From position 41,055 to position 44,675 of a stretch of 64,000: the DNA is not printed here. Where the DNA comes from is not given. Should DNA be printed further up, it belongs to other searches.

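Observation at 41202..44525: Multidomain putative capsule polymerase: TagF-like, HAD-like and an unassigned C-terminal domain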

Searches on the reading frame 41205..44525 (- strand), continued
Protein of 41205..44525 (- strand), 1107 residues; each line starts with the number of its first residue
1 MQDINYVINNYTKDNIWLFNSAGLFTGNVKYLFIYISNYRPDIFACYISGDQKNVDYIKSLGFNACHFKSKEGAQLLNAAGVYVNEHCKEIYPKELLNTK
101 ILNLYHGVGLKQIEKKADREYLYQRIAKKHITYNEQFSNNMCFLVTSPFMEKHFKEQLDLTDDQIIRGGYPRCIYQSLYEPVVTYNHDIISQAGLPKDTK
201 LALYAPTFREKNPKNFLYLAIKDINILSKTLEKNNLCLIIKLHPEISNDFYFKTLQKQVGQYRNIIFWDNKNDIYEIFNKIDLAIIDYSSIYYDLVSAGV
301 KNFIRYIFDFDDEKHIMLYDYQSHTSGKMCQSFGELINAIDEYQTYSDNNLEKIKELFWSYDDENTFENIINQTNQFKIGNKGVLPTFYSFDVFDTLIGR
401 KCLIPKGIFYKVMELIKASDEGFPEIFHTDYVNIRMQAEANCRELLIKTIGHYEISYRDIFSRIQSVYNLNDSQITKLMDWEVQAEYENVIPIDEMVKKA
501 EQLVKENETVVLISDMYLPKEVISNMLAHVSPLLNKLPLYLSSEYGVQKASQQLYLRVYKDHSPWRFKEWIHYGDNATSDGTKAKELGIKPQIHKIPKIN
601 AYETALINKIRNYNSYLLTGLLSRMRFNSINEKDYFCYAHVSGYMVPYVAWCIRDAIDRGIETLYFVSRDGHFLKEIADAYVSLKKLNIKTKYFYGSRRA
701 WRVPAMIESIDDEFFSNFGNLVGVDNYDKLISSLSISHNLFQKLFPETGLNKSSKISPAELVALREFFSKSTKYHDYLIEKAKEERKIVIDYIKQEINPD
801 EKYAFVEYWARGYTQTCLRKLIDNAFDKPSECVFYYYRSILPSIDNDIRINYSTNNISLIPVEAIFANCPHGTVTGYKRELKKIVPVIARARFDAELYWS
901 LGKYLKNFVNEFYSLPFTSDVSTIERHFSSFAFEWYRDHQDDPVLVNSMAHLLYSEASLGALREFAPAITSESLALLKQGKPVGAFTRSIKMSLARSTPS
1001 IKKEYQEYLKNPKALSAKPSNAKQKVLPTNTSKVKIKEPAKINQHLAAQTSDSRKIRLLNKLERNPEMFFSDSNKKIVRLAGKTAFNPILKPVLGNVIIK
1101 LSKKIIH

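Call 17: find_homologous_proteins(query=window:41205-44525:-, max_evalue=0.00001)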
Query window:41205-44525:- (1107 aa): 234 proteins with E <= 0.00001 among 7609 candidates; the best 120 are listed.
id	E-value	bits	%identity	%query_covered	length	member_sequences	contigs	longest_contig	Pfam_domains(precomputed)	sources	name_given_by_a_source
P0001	0.0e+0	2523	100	100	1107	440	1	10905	PF04464.21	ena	-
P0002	0.0e+0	1975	76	100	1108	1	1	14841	PF04464.21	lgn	-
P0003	0.0e+0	1735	66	100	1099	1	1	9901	PF04464.21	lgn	-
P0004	0.0e+0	1692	65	100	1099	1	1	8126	PF04464.21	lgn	-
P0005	0.0e+0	1673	65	100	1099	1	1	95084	PF04464.21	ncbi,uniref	ncbi:CDP-glycerol glycerophosphotransferase family protein [Candidatus Pantoea formicae]|uniref:CDP-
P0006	0.0e+0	1639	80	79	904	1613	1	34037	PF04464.21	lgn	-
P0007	0.0e+0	1583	63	100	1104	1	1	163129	PF04464.21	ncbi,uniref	ncbi:MAG: CDP-glycerol glycerophosphotransferase family protein [Plesiomonas sp.]|uniref:CDP-glycero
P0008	0.0e+0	1387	56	100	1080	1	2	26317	PF04464.21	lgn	-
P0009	0.0e+0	1386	55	100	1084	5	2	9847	PF04464.21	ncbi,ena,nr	ncbi:MAG: CDP-glycerol glycerophosphotransferase family protein [Mailhella sp.]|nr:CDP-glycerol glyc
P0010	0.0e+0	1384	56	100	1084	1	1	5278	PF04464.21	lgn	-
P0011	0.0e+0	1357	56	100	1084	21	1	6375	PF04464.21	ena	-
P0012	0.0e+0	1349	55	100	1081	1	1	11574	PF04464.21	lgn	-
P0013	0.0e+0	1330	55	100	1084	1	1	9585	PF04464.21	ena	-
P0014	0.0e+0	1324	55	100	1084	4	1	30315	PF04464.21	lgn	-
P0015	0.0e+0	1316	55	100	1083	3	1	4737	PF04464.21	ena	-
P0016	0.0e+0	1279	55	100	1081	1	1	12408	PF04464.21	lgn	-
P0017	0.0e+0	1275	54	100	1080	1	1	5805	PF04464.21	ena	-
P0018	0.0e+0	1215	52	99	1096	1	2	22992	PF04464.21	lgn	-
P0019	0.0e+0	1159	52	90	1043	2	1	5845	PF04464.21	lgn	-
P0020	0.0e+0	1131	50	100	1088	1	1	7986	PF04464.21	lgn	-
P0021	0.0e+0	1124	48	100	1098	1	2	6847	PF04464.21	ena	-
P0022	0.0e+0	1100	48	99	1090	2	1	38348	PF04464.21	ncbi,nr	ncbi:MAG: CDP-glycerol glycerophosphotransferase family protein [Desulfovibrionaceae bacterium]|nr:C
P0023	0.0e+0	1068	49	91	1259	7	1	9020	PF14559.13,PF13414.13,PF12895.14,PF13424.13,PF12569.15,PF13432.13,PF13428.13,PF04464.21,PF13181.13,PF07719.24,PF13374.13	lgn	-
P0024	0.0e+0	1064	47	100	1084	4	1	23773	PF04464.21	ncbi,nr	ncbi:MAG: CDP-glycerol glycerophosphotransferase family protein [Desulfovibrio sp.]|nr:CDP-glycerol 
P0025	0.0e+0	1063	47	99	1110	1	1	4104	PF04464.21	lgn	-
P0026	0.0e+0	1058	49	99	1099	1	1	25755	PF04464.21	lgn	-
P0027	0.0e+0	1043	47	99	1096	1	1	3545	PF04464.21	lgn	-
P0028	0.0e+0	1033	46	94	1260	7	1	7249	PF14559.13,PF13424.13,PF12569.15,PF13432.13,PF13428.13,PF04464.21,PF13181.13,PF07719.24,PF13374.13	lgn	-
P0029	0.0e+0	1020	48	90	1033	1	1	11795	PF04464.21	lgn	-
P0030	2.5e-298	1011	46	92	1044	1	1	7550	PF04464.21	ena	-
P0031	2.7e-293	994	44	93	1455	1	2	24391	PF04464.21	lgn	-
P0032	1.5e-292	991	45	90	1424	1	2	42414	PF04464.21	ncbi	-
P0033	8.0e-292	989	44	93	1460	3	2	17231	PF04464.21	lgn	-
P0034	1.4e-291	988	46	89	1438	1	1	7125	PF04464.21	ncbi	-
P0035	4.5e-288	977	46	92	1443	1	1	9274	PF04464.21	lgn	-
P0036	1.2e-286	972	46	90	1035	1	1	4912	PF04464.21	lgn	-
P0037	2.6e-286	971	42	96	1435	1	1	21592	PF04464.21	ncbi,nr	ncbi:MAG: CDP-glycerol glycerophosphotransferase family protein [bacterium]|nr:CDP-glycerol glycerop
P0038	2.2e-285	968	46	92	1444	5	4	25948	PF04464.21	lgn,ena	-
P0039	3.0e-284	964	46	90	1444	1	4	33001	PF04464.21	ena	-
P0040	5.5e-284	963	46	90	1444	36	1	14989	PF04464.21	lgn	-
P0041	5.9e-284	963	47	90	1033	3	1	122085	PF04464.21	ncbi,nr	ncbi:hypothetical protein C4R89_06430 [Clostridioides difficile]|nr:hypothetical protein [Clostridio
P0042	7.2e-284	963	46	90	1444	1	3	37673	PF04464.21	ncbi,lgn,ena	-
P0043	3.3e-283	961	45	92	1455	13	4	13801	PF04464.21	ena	-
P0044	9.9e-283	959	45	89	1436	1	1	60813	PF04464.21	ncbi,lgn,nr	ncbi:MAG: CDP-glycerol glycerophosphotransferase family protein [bacterium]|nr:CDP-glycerol glycerop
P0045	9.0e-282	956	43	93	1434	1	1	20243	PF04464.21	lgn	-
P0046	1.3e-281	955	45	91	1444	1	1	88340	PF04464.21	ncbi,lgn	-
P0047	1.7e-281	955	44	91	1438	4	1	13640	PF04464.21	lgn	-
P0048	1.8e-280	951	46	90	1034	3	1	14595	PF04464.21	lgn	-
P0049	2.4e-280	951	45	90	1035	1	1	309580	PF04464.21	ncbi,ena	-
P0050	3.5e-280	950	46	90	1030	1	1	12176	PF04464.21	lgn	-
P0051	4.1e-280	950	45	90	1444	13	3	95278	PF04464.21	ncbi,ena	-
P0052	5.7e-280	950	46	89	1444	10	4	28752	PF04464.21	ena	-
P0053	8.6e-279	946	45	91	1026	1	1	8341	PF04464.21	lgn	-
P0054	4.5e-278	943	46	91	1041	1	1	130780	PF04464.21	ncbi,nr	ncbi:hypothetical protein FDB23_11685 [Clostridium botulinum]|nr:hypothetical protein [Clostridium b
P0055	6.0e-277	940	46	90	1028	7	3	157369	PF04464.21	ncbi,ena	-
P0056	3.5e-275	934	43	94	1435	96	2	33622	PF04464.21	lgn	-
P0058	1.2e-273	929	46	90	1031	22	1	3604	PF04464.21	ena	-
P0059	1.5e-271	922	42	94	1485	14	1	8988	PF04464.21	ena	-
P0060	1.9e-269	915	40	99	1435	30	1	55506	PF04464.21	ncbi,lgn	-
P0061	4.6e-269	914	44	90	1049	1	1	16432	PF04464.21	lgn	-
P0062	8.8e-269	913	44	89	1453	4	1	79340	PF04464.21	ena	-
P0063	1.3e-268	912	43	90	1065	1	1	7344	PF04464.21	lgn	-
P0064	8.8e-268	909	47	86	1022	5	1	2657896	PF04464.21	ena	-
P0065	4.6e-267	907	44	92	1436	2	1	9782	PF04464.21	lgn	-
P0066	2.9e-265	901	44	89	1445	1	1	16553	PF04464.21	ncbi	-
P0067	5.0e-265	900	43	89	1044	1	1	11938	PF04464.21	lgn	-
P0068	1.5e-264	899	43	90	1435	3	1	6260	PF04464.21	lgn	-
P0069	1.8e-264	898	44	89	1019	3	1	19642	PF04464.21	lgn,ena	-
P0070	3.1e-264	898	42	96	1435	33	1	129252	PF04464.21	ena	-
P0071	2.6e-263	895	42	92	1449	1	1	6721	PF04464.21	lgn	-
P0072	1.2e-262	892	42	90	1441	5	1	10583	PF04464.21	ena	-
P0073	4.1e-262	891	43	98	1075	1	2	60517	PF04464.21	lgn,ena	-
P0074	8.9e-262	890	43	90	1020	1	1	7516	PF04464.21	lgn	-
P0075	7.2e-261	887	43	91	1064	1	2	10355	PF04464.21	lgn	-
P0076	8.6e-261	886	43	90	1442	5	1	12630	PF04464.21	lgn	-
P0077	1.6e-260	885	45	90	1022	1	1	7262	PF04464.21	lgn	-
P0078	1.6e-259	882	42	99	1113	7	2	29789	PF04464.21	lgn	-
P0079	3.4e-259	881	43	91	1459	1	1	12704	PF04464.21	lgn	-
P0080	7.1e-259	880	41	96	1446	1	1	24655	PF04464.21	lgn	-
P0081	3.2e-258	878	42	91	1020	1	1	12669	PF04464.21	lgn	-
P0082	5.7e-258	877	42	90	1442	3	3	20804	PF04464.21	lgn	-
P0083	6.1e-258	877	41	99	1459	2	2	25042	PF04464.21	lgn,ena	-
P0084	1.1e-257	876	44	90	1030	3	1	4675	PF04464.21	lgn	-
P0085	1.2e-257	876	40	99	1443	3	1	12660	PF04464.21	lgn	-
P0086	3.3e-257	874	43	90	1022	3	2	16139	PF04464.21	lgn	-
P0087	3.6e-257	874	41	93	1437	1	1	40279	PF04464.21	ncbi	-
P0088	3.8e-257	874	42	91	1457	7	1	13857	PF04464.21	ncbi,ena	-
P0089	6.2e-257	873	41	89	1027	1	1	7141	PF04464.21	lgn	-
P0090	6.8e-257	873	43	90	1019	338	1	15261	PF04464.21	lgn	-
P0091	2.4e-256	872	44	89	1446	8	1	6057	PF04464.21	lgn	-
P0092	3.1e-256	871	43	89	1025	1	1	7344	PF04464.21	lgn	-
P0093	4.0e-255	867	41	92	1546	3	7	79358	PF04464.21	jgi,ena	-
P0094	2.5e-254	865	44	89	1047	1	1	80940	PF04464.21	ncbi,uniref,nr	ncbi:CDP-glycerol glycerophosphotransferase family protein [Listeria costaricensis]|uniref:CDP-glyce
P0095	7.0e-254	863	44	90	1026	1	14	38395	PF04464.21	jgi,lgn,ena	-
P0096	1.0e-253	863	43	92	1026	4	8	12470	PF04464.21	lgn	-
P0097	5.0e-253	861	42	90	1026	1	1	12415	PF04464.21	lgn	-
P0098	6.1e-252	857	43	89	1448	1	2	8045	PF04464.21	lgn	-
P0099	7.4e-252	857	43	92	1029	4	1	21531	PF04464.21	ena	-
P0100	7.9e-252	857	41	99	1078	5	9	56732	PF04464.21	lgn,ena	-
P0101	1.2e-251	856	40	91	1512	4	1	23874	PF04464.21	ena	-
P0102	2.8e-251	855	42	90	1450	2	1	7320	PF04464.21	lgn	-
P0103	6.1e-251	854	43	89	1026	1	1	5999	PF04464.21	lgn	-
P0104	2.0e-250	852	42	92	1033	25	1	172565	PF04464.21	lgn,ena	-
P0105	4.1e-249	848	42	89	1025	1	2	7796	PF04464.21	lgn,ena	-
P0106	5.1e-249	847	42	89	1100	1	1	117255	PF04464.21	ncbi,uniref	ncbi:MAG: CDP-glycerol glycerophosphotransferase family protein [Nocardioides sp.]|uniref:CDP-glycer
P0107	6.3e-249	847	43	92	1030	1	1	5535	PF04464.21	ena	-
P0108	1.2e-248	846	43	90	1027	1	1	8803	PF04464.21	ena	-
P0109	4.6e-247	841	42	90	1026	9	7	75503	PF04464.21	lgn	-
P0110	8.9e-247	840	43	91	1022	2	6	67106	PF04464.21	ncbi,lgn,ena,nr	ncbi:MAG: CDP-glycerol glycerophosphotransferase family protein [Clostridia bacterium]|nr:CDP-glycer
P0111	1.6e-246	839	42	90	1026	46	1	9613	PF04464.21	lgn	-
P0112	3.3e-246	838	42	91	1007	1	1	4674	PF04464.21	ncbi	-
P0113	5.5e-246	837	42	91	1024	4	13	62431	PF04464.21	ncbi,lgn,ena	-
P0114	2.3e-245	835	40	90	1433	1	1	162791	PF04464.21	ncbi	-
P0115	3.1e-245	835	42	91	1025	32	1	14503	PF04464.21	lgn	-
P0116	3.9e-245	834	42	90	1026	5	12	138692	PF04464.21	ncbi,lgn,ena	-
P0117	1.5e-244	833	42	91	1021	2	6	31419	PF04464.21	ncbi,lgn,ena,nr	ncbi:MAG: CDP-glycerol glycerophosphotransferase family protein [Clostridia bacterium]|nr:CDP-glycer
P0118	2.1e-244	832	42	91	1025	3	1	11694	PF04464.21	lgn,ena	-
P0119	3.7e-244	831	42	91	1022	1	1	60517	PF04464.21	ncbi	-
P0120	9.5e-244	830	43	89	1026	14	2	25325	PF04464.21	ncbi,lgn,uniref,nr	ncbi:CDP-glycerol glycerophosphotransferase family protein [Staphylococcus equorum]|uniref:CDP-glyce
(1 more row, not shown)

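Call 41: search_protein_families(proteins=[window:41205-44525:-], library=ncbifam, max_evalue=0.01)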
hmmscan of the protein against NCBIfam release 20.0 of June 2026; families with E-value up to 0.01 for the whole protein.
window:41205-44525:- (1107 aa): 0 families

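Call 55: predict_structure(alignment_id=A1)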
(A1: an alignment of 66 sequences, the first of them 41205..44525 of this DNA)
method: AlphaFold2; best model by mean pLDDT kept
length: 1107 residues; sequences in the alignment: 66
mean_pLDDT: 90.6   pTM: 0.79
mean pLDDT of the five models: 90.6, 90.5, 89.5, 89.1, 88.9
residues with pLDDT >= 90: 862; 70-90: 195; 50-70: 11; < 50: 39
segments of 3 or more residues with pLDDT < 50: 1015-1051
pLDDT, mean of each block of 10 residues (from residue 1): 72 95 89 96 95 94 94 93 92 91 84 83 89 94 95 93 94 91 91 92 91 87 94 96 85 87 91 91 93 91 93 87 92 96 83 93 95 94 91 97 96 96 96 97 94 92 97 97 97 97 97 95 96 97 93 94 94 97 97 96 97 97 89 95 97 97 93 96 97 92 91 85 89 91 92 89 92 93 95 95 91 88 94 92 92 90 93 92 92 95 97 95 96 96 96 83 92 89 87 96 91 51 35 33 35 78 95 94 94 94 92
secondary structure, 60 per line:
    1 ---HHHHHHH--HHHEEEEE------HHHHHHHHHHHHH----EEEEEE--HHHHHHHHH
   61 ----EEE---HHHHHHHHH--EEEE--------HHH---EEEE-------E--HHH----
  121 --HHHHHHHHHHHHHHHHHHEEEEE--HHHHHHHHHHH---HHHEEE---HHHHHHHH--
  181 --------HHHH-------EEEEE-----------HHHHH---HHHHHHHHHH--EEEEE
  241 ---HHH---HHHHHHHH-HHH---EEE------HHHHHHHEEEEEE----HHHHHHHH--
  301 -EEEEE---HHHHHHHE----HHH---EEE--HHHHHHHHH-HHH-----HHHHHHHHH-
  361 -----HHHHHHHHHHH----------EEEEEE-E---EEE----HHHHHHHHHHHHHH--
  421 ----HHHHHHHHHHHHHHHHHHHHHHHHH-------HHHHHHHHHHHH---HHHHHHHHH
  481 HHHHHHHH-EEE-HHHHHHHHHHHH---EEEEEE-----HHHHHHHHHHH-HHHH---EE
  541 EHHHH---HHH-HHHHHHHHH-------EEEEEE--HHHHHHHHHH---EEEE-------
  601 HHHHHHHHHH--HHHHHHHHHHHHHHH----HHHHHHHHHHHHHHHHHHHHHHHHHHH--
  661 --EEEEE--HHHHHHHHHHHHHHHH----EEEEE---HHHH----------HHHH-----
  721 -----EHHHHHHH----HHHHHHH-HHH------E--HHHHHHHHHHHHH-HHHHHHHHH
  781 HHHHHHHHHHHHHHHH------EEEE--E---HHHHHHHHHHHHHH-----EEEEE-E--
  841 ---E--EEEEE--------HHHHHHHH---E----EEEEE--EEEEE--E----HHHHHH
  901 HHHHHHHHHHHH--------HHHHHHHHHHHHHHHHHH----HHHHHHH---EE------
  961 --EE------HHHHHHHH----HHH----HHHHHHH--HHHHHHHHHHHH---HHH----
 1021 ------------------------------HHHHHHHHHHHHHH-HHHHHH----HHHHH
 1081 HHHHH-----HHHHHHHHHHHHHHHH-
elements in order (helices of 4 or more, strands of 3 or more residues): H4-10 E16-20 H27-39 E44-49 H52-60 E65-67 H71-79 E82-85 E100-103 H123-140 E141-145 H148-158 E165-167 H171-178 H189-192 E200-204 H216-220 H224-233 E236-240 H250-257 E265-267 H274-280 E281-286 H291-298 E302-306 H310-316 E328-330 H333-341 H351-359 H366-376 E387-392 E398-400 H405-418 H425-449 H457-468 H472-488 E490-492 H494-505 E509-514 H520-530 H532-535 E539-541 H542-545 H553-561 E569-574 H577-586 E590-593 H601-610 H613-627 H632-658 E663-667 H670-685 E690-694 H698-701 H712-715 H727-733 H738-744 H758-770 H772-796 E803-806 H813-826 E832-836 E847-851 H860-867 E876-880 E883-887 H895-912 H921-938 H943-949 H971-978 H990-996 H999-1010 H1051-1064 H1066-1071 H1076-1085 H1091-1106
